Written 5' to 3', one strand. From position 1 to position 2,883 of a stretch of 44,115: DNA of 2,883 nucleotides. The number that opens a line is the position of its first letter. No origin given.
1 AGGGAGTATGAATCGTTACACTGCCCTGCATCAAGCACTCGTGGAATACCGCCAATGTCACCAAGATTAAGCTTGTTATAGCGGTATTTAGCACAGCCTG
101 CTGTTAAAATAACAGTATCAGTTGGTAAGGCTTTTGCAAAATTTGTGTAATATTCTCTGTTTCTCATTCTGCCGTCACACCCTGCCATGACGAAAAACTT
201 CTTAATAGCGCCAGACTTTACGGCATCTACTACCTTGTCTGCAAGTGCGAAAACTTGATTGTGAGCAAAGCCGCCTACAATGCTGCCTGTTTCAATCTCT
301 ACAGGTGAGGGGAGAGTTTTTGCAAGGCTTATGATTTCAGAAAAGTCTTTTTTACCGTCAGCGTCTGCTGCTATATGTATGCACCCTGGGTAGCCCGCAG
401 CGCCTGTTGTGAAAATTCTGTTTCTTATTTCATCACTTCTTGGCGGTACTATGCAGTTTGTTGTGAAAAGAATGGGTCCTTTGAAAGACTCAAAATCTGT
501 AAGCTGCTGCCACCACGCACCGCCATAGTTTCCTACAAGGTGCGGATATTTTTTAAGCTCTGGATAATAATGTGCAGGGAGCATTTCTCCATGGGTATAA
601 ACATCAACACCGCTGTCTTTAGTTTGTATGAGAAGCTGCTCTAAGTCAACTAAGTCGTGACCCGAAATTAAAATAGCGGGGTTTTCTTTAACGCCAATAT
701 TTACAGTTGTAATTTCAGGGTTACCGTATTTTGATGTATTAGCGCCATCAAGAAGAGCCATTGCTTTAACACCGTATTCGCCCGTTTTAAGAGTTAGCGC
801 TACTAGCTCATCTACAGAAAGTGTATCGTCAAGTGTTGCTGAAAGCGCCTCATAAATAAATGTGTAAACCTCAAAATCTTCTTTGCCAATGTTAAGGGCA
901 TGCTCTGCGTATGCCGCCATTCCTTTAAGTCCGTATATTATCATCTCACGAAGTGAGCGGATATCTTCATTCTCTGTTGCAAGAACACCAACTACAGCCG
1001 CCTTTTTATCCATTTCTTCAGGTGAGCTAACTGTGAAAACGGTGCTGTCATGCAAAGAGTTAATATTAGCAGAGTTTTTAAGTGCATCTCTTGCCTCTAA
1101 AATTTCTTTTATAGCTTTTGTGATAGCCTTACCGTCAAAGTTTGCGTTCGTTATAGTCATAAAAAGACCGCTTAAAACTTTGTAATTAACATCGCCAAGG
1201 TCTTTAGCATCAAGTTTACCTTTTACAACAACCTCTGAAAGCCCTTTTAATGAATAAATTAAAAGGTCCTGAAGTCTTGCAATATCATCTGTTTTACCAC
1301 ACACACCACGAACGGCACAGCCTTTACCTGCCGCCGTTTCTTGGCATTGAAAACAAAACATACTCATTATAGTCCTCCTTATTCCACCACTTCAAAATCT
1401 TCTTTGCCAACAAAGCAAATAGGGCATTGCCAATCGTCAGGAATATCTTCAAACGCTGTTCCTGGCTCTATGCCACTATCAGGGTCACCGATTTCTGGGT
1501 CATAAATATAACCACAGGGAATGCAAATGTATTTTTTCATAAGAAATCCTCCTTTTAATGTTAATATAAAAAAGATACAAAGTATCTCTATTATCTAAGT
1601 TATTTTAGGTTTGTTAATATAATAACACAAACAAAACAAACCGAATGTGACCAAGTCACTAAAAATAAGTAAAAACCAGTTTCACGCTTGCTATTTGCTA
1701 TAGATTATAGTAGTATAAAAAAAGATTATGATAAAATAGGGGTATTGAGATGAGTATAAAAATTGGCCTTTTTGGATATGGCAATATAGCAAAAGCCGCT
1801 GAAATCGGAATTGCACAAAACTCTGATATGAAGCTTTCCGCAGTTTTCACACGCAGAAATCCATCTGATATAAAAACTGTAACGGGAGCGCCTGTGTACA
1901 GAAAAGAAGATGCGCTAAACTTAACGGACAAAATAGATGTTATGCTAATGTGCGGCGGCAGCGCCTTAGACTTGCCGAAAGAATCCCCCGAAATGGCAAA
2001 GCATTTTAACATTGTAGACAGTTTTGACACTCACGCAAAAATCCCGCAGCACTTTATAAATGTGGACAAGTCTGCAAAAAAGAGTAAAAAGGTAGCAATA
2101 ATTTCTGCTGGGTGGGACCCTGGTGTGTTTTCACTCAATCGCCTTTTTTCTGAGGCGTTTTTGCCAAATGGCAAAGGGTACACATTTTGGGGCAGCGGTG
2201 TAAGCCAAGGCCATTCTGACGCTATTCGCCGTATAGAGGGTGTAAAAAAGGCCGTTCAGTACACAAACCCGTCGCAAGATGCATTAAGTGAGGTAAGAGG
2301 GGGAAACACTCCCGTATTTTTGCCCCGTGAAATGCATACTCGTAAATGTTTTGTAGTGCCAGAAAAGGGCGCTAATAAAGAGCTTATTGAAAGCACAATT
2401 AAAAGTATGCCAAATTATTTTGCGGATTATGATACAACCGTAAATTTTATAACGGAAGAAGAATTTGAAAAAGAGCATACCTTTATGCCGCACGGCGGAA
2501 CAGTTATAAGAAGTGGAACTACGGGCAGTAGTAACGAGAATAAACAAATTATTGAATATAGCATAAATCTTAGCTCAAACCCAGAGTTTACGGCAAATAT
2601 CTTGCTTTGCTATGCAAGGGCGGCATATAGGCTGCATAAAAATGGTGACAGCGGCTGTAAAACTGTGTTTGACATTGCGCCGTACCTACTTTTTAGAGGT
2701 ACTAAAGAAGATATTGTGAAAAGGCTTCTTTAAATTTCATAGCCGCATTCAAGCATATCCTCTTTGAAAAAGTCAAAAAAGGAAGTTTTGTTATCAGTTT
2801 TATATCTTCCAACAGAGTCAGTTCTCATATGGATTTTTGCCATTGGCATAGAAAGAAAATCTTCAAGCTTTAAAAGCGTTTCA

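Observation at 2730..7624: Stand-alone sulfation module: a small cytoplasmic sulfotransferase divergent from a complete PAPS-synthesis and PAP-recycling operon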

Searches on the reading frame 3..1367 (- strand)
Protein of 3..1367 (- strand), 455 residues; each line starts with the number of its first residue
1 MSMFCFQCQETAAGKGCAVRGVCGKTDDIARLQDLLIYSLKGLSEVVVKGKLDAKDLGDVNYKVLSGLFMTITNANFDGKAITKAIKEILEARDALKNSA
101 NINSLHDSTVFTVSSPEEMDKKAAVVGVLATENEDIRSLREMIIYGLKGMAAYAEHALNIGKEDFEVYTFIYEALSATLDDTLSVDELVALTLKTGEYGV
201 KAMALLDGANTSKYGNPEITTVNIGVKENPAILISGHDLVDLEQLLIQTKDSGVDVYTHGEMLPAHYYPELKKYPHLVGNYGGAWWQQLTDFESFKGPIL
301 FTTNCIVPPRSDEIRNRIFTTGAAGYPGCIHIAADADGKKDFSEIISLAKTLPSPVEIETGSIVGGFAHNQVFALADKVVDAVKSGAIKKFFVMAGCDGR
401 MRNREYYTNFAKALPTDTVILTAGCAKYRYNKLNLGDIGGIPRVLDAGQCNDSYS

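Call 41: search_protein_families(library=pfam, proteins=[window:3-1367:-], max_evalue=0.01)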
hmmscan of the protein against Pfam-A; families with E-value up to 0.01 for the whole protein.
window:3-1367:- (455 aa): 1 family
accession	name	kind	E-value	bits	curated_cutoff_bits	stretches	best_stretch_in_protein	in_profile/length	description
PF03063.25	Prismane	-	3.2e-137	458.7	27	1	3-455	1-429/513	Prismane/CO dehydrogenase family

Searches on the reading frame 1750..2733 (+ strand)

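Call 3: search_protein_families(library=pfam, proteins=[window:1750-2733:+], max_evalue=0.01)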
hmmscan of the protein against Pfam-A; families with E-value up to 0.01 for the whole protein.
window:1750-2733:+ (327 aa): 2 families
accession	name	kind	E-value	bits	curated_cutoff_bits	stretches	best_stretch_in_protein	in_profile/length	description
PF16654.10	DAPDH_C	-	1.2e-69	233.6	30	1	121-276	1-154/154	Diaminopimelic acid dehydrogenase C-terminal domain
PF01113.26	DapB_N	-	0.0035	17.9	25.6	0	218-269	59-110/124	Dihydrodipicolinate reductase, N-terminus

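Call 4: search_protein_families(library=ncbifam, proteins=[window:1750-2733:+], max_evalue=0.01)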
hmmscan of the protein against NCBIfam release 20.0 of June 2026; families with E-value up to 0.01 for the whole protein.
window:1750-2733:+ (327 aa): 1 family
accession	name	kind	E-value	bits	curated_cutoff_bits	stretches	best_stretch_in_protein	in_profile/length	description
TIGR01921.1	DAP-DH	equivalog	6.7e-123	410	180.6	1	3-327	4-324/324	diaminopimelate dehydrogenase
